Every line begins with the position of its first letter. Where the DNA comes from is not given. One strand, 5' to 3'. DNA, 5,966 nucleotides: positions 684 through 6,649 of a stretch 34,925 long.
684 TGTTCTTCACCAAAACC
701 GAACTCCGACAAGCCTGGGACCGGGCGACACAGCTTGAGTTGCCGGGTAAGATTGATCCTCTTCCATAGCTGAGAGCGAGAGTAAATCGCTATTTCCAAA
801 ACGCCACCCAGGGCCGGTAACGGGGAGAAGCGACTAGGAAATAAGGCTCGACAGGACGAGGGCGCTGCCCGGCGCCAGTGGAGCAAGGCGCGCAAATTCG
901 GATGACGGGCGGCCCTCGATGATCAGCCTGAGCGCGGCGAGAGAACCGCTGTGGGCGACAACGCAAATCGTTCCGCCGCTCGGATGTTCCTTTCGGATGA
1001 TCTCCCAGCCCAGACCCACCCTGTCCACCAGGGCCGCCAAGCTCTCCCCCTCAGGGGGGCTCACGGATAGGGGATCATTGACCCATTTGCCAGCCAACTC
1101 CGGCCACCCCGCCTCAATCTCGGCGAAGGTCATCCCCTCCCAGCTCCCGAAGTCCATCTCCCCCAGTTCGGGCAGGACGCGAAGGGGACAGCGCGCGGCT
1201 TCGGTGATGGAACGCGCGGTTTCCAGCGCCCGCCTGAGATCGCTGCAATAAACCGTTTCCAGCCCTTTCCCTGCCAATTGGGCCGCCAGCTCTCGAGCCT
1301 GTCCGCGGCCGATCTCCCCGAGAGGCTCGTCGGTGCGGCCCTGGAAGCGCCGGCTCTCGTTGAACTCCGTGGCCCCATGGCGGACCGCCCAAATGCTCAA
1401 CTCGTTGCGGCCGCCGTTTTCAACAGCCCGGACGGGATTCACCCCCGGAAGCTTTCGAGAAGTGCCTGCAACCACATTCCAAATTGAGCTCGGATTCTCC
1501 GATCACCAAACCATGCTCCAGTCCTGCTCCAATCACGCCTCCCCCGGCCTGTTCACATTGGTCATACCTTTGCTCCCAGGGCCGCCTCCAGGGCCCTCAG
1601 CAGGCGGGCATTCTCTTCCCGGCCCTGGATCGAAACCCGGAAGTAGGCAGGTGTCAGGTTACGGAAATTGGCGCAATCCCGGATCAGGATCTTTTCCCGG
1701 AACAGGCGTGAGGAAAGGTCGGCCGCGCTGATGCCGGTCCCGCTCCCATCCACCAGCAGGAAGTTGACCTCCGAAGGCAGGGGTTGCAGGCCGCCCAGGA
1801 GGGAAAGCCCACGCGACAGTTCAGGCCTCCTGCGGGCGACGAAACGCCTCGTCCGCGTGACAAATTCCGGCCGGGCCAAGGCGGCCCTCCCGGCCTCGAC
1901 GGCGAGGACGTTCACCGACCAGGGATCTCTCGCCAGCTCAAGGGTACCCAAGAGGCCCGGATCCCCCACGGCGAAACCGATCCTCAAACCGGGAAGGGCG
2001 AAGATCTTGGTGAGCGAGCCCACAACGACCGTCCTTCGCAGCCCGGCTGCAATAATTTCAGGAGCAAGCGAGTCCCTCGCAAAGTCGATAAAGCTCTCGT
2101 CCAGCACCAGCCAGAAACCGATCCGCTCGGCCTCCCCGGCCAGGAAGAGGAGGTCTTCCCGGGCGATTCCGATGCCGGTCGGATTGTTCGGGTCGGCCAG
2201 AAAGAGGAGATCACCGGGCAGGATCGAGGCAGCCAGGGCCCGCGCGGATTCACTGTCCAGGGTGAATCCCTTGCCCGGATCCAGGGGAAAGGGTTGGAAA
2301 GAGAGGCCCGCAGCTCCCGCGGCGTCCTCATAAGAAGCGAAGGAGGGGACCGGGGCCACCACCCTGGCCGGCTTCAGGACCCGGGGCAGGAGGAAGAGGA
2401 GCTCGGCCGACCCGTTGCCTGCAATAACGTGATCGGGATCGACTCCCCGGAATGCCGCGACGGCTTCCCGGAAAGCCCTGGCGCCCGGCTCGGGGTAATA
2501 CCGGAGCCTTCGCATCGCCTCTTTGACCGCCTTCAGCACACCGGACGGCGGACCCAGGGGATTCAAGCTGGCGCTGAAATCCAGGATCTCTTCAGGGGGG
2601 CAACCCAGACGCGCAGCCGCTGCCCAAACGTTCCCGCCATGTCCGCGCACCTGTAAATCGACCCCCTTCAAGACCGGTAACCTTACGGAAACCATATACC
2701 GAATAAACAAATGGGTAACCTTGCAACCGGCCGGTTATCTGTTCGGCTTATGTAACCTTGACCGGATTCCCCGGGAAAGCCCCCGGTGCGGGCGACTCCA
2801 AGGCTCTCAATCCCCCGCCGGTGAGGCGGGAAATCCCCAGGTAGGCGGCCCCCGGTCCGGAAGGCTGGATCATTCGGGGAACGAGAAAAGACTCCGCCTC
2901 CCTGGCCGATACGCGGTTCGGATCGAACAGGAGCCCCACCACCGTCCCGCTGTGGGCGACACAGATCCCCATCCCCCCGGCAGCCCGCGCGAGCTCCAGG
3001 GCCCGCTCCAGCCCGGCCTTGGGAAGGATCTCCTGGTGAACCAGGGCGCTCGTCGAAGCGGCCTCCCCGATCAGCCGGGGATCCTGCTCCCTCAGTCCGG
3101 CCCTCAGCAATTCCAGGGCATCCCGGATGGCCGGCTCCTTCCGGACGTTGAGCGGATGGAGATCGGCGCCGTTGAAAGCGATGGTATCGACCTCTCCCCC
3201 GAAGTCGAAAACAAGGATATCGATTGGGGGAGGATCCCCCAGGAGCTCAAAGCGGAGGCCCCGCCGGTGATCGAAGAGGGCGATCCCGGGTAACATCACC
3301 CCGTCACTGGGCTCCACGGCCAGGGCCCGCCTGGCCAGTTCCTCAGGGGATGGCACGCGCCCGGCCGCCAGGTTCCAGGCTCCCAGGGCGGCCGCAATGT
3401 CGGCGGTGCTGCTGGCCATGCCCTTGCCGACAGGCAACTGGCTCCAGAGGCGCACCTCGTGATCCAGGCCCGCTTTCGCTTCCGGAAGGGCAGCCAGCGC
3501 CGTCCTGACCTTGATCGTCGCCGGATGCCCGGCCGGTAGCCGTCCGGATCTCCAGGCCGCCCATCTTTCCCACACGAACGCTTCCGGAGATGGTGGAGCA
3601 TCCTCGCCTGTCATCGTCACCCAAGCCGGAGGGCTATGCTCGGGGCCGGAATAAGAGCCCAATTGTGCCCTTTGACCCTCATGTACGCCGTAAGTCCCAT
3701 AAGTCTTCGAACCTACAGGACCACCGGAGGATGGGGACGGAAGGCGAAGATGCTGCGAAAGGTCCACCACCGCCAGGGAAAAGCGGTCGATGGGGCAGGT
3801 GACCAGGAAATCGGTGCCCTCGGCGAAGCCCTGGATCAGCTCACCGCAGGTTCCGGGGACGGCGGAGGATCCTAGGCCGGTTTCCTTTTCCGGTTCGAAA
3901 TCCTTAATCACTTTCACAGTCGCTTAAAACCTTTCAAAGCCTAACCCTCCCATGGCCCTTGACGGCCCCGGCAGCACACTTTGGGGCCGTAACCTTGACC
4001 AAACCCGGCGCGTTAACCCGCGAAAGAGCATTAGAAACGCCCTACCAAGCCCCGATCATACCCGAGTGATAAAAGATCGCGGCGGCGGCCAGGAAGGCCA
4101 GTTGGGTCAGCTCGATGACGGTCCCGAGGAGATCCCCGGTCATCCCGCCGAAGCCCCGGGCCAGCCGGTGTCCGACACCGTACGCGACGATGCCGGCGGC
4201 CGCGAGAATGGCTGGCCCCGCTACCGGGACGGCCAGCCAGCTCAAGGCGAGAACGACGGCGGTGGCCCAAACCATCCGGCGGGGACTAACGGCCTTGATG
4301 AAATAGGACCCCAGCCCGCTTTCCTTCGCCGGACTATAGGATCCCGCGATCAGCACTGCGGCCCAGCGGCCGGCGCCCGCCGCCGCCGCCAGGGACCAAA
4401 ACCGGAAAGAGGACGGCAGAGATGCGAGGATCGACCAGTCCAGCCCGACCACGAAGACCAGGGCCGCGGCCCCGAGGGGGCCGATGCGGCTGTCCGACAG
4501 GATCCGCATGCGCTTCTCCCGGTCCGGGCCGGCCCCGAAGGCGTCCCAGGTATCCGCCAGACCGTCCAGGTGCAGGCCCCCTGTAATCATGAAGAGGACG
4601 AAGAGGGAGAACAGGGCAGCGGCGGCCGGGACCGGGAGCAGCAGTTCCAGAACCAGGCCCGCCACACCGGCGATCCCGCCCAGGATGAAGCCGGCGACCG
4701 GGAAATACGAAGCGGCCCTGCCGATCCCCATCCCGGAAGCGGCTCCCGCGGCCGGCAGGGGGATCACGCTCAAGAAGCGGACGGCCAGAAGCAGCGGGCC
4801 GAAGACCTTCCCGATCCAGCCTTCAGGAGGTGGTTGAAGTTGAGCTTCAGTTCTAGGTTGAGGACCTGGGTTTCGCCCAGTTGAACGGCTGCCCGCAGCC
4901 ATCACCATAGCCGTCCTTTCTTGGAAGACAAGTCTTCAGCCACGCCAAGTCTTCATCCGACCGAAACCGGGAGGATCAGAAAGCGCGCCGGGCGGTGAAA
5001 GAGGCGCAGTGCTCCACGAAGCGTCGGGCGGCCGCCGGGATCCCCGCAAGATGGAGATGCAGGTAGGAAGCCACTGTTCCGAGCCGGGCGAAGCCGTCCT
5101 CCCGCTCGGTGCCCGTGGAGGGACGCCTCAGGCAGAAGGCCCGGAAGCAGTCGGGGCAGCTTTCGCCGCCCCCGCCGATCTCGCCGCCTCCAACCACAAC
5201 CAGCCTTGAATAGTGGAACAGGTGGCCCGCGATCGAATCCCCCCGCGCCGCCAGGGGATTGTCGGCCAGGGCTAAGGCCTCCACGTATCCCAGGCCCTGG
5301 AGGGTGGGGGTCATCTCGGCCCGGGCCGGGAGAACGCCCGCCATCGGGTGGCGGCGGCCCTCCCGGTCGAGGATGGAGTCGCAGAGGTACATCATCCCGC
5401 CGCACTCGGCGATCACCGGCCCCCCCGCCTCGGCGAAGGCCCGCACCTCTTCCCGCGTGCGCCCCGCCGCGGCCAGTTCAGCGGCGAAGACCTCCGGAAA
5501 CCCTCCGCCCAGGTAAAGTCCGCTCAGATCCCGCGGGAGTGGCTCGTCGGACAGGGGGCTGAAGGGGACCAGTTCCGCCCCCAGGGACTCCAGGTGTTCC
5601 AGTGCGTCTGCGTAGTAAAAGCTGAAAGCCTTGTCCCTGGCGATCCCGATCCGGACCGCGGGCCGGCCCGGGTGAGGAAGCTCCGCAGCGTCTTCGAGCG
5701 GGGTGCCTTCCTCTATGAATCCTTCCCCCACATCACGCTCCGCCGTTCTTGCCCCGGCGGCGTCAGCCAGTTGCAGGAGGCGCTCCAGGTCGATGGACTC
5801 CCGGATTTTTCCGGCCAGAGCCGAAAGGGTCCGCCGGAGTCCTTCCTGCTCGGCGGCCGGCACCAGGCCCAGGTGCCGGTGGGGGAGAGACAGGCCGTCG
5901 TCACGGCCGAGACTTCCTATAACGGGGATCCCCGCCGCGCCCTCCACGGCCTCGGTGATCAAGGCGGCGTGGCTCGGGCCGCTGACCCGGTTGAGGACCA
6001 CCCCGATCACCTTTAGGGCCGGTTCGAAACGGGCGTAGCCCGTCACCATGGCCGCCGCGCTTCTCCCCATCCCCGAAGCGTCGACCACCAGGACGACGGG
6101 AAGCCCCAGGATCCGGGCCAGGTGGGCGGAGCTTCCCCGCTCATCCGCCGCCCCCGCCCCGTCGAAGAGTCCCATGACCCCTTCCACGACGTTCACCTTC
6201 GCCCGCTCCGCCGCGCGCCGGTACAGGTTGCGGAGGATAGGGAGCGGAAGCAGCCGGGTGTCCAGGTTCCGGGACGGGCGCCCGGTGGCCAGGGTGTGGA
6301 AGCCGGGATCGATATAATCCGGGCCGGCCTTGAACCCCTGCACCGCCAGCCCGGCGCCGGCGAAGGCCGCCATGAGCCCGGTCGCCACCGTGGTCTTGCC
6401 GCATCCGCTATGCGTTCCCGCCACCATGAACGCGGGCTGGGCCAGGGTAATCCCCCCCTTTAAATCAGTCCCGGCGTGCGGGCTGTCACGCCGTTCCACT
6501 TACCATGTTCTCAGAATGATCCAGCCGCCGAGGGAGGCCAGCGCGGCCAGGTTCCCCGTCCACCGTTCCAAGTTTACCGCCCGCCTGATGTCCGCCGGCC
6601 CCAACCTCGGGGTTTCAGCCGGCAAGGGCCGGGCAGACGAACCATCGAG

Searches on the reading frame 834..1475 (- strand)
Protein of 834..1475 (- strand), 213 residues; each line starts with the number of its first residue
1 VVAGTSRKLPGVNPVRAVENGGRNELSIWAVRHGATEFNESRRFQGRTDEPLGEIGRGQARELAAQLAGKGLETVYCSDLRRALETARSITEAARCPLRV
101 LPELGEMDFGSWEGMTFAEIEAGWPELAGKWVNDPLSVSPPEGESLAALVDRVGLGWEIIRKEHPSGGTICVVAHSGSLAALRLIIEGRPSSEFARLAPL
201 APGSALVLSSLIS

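Call 7: search_protein_families(library=ncbifam, proteins=[window:834-1475:-], max_evalue=0.00001)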
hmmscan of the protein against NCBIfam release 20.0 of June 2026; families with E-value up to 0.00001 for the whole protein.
window:834-1475:- (213 aa): 16 families
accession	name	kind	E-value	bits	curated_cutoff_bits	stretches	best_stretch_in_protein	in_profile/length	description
TIGR03162.1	ribazole_cobC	equivalog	5.3e-41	140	162.9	1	28-197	1-166/176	alpha-ribazole phosphatase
NF005567.0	PRK07238.1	equivalog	6.9e-36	124.4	326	1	27-177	179-328/378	bifunctional RNase H/acid phosphatase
NF045917.1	PhserinePhPspA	equivalog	1.5e-27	96.7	350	1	27-181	3-156/211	phosphoserine phosphatase PspA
NF011580.0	PRK15004.1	equivalog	6.3e-27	94.9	250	1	27-182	2-156/203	adenosylcobalamin/alpha-ribazole phosphatase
NF002901.0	PRK03482.1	equivalog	7e-21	74.8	261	1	26-196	2-171/215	2,3-diphosphoglycerate-dependent phosphoglycerate mutase GpmB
NF009994.0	PRK13463.1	equivalog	1.1e-18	67.8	277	1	27-178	4-154/203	phosphoserine phosphatase 1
TIGR03848.1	MSMEG_4193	subfamily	1.7e-16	60.3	203.85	1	30-153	4-126/204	MSMEG_4193 family putative phosphomutase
NF002339.0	PRK01295.1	equivalog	1.2e-14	54.2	316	1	30-193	7-176/206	2,3-bisphosphoglycerate-dependent phosphoglycerate mutase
NF009993.0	PRK13462.1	equivalog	3.6e-12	46.3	226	1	30-175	10-147/203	acid phosphatase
TIGR01258.1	pgm_1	subfamily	3.7e-12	46.2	81.7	1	30-118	5-98/245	2,3-bisphosphoglycerate-dependent phosphoglycerate mutase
NF010718.0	PRK14120.1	equivalog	8.4e-11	41.6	366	1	30-122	9-106/249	phosphoglyceromutase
NF010713.0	PRK14115.1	equivalog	2.1e-10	40.3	305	1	30-120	6-101/248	2,3-diphosphoglycerate-dependent phosphoglycerate mutase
NF002217.0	PRK01112.1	equivalog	6.8e-10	38.7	320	0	31-87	7-63/228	2,3-bisphosphoglycerate-dependent phosphoglycerate mutase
NF038349.1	dPGM_arch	equivalog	4.5e-08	33.2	225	1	31-119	4-93/194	2,3-diphosphoglycerate-dependent phosphoglycerate mutase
NF010714.0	PRK14116.1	equivalog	1.8e-06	27.7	401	0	30-93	6-71/229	2,3-diphosphoglycerate-dependent phosphoglycerate mutase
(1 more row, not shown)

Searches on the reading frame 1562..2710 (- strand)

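Call 7: search_protein_families(library=ncbifam, proteins=[window:1562-2710:-], max_evalue=0.00001)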
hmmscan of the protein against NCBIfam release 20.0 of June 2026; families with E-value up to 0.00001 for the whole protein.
window:1562-2710:- (382 aa): 52 families (the best 25 are shown)
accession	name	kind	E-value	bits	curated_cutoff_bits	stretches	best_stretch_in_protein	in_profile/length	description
TIGR01140.1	L_thr_O3P_dcar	equivalog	4.3e-92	308.8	290.55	1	24-374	1-330/331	threonine-phosphate decarboxylase CobD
TIGR01141.1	hisC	equivalog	2.9e-57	194.1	276.55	1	41-375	21-347/349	histidinol-phosphate transaminase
NF005915.1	PRK07908.1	equivalog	3.6e-48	164.6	360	1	41-374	13-331/332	Rv2231c family histidinol phosphate aminotransferase CobC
NF003496.0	PRK05166.1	equivalog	1.4e-41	142.5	540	1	39-378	35-370/373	histidinol-phosphate transaminase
NF053748.1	bifunc_CobBC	exception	9.5e-41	140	950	1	41-374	481-796/797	bifunctional hydrogenobyrinic acid a,c-diamide synthase/histidinol phosphate aminotransferase CobBC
NF002878.0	PRK03321.1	subfamily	1.4e-34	119.4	374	1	43-377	25-348/352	histidinol-phosphate transaminase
NF002877.0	PRK03317.1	equivalog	3e-32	111.8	409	1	58-378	53-367/374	histidinol-phosphate transaminase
NF041364.1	GntC_guanitoxin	equivalog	8.5e-31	107.1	415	1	55-363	13-341/356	guanitoxin biosynthesis PLP-dependent (S)-gamma-hydroxy-L-arginine cyclodehydratase GntC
NF006014.0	PRK08153.1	equivalog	5.8e-30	104.4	510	1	49-379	42-365/370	pyridoxal phosphate-dependent aminotransferase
NF006225.0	PRK08354.1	equivalog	1.2e-29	103.7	288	1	36-376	10-314/318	putative aminotransferase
NF005021.0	PRK06425.1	equivalog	4.8e-29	101.5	353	1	22-378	2-331/335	histidinol-phosphate aminotransferase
NF006580.0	PRK09105.1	subfamily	9.7e-28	97.1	444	1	50-377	56-370/375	pyridoxal phosphate-dependent aminotransferase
NF004870.0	PRK06225.1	equivalog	1.7e-27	96.1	351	1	48-363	36-358/380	pyridoxal phosphate-dependent aminotransferase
NF002726.0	PRK02610.1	equivalog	1.6e-25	89.9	391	1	71-379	62-370/374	histidinol-phosphate transaminase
TIGR03947.1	viomycin_VioD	equivalog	6.1e-23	81.3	390.9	1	76-266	52-243/359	capreomycidine synthase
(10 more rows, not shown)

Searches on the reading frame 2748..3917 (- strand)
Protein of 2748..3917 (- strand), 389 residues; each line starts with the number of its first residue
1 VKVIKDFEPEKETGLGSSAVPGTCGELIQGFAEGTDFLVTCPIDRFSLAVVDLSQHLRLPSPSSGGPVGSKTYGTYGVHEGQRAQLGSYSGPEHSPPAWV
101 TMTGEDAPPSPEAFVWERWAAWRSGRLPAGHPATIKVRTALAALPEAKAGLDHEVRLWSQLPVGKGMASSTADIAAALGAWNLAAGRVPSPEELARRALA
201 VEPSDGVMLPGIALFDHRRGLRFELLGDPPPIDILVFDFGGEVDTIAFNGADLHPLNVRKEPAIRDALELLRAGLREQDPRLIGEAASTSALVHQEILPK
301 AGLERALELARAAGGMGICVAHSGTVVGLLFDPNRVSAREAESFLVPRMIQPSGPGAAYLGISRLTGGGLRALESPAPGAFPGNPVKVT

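Call 7: search_protein_families(library=ncbifam, proteins=[window:2748-3917:-], max_evalue=0.00001)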
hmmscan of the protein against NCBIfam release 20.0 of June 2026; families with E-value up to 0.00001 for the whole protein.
window:2748-3917:- (389 aa): 0 families

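Call 49: search_protein_families(library=pfam, proteins=[window:2748-3917:-], max_evalue=0.01)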
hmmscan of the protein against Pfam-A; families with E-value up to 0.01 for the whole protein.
window:2748-3917:- (389 aa): 2 families
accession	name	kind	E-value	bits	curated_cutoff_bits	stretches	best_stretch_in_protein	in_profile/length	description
PF00288.32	GHMP_kinases_N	-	1.4e-09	38.4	22.3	1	143-203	9-68/87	GHMP kinases N terminal domain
PF08544.19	GHMP_kinases_C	-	9.3e-06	26.4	21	1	272-336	2-72/85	GHMP kinases C terminal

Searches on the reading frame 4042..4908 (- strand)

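Call 7: search_protein_families(library=ncbifam, proteins=[window:4042-4908:-], max_evalue=0.00001)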
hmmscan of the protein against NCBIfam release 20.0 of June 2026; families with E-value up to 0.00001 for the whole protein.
window:4042-4908:- (288 aa): 6 families
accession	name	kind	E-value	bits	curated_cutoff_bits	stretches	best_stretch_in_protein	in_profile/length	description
NF001277.0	PRK00235.1-3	equivalog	3.6e-37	128.4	273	1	39-276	8-249/255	adenosylcobinamide-GDP ribazoletransferase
TIGR00317.1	cobS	equivalog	6.5e-37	127.6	110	1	42-275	8-240/241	adenosylcobinamide-GDP ribazoletransferase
NF001278.0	PRK00235.1-5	equivalog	4.9e-35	121.3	252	1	37-278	3-243/246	adenosylcobinamide-GDP ribazoletransferase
NF001276.0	PRK00235.1-2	equivalog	9.6e-30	103.9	322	1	40-277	11-257/260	adenosylcobinamide-GDP ribazoletransferase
NF001279.0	PRK00235.2-1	equivalog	9.4e-28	97.4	282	1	38-269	4-237/248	adenosylcobinamide-GDP ribazoletransferase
NF001282.0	PRK00235.2-4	equivalog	2.3e-18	66.5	342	1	39-269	25-271/286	adenosylcobinamide-GDP ribazoletransferase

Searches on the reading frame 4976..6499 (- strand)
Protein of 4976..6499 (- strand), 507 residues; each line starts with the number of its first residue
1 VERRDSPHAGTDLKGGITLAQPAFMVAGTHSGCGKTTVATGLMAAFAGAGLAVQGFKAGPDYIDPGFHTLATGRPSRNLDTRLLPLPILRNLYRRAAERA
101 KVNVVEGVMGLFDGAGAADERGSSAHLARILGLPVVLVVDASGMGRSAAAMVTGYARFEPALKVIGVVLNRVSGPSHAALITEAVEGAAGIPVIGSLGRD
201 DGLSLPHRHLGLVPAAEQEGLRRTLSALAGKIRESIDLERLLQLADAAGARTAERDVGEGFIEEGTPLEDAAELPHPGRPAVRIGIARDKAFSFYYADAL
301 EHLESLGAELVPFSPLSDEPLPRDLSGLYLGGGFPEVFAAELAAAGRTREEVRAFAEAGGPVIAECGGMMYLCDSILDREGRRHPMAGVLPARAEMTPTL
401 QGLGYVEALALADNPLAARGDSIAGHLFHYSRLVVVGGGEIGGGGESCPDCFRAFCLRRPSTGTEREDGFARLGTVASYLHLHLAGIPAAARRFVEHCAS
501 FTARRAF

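Call 7: search_protein_families(library=ncbifam, proteins=[window:4976-6499:-], max_evalue=0.00001)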
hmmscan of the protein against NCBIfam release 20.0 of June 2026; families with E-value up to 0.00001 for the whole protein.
window:4976-6499:- (507 aa): 8 families
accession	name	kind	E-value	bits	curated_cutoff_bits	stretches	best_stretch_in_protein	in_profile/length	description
NF002204.1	PRK01077.1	equivalog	3.4e-154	513.8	254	1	22-483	2-419/420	cobyrinic acid a,c-diamide synthase CobB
TIGR00379.1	cobB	subfamily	8.1e-133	443.6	261.4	1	25-497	3-446/449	cobyrinic/hydrogenobyrinic acid a,c-diamide synthase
NF053748.1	bifunc_CobBC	exception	1.5e-127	427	950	1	22-503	2-448/797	bifunctional hydrogenobyrinic acid a,c-diamide synthase/histidinol phosphate aminotransferase CobBC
NF033195.1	F430_CfbB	exception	1.1e-124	416.7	560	1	24-496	2-451/451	Ni-sirohydrochlorin a,c-diamide synthase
NF010471.0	PRK13896.1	equivalog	5.5e-80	269.5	693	1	24-485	4-422/433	cobyrinic acid a,c-diamide synthase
NF001989.1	PRK00784.1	equivalog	1.2e-09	37.4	273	0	23-58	2-37/480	cobyric acid synthase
NF004921.0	PRK06278.1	equivalog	2.2e-08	33.4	354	0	102-174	321-396/482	cobyrinic acid a,c-diamide synthase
TIGR00313.1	cobQ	equivalog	5.5e-07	28.8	309.9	0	25-58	2-35/477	cobyric acid synthase CobQ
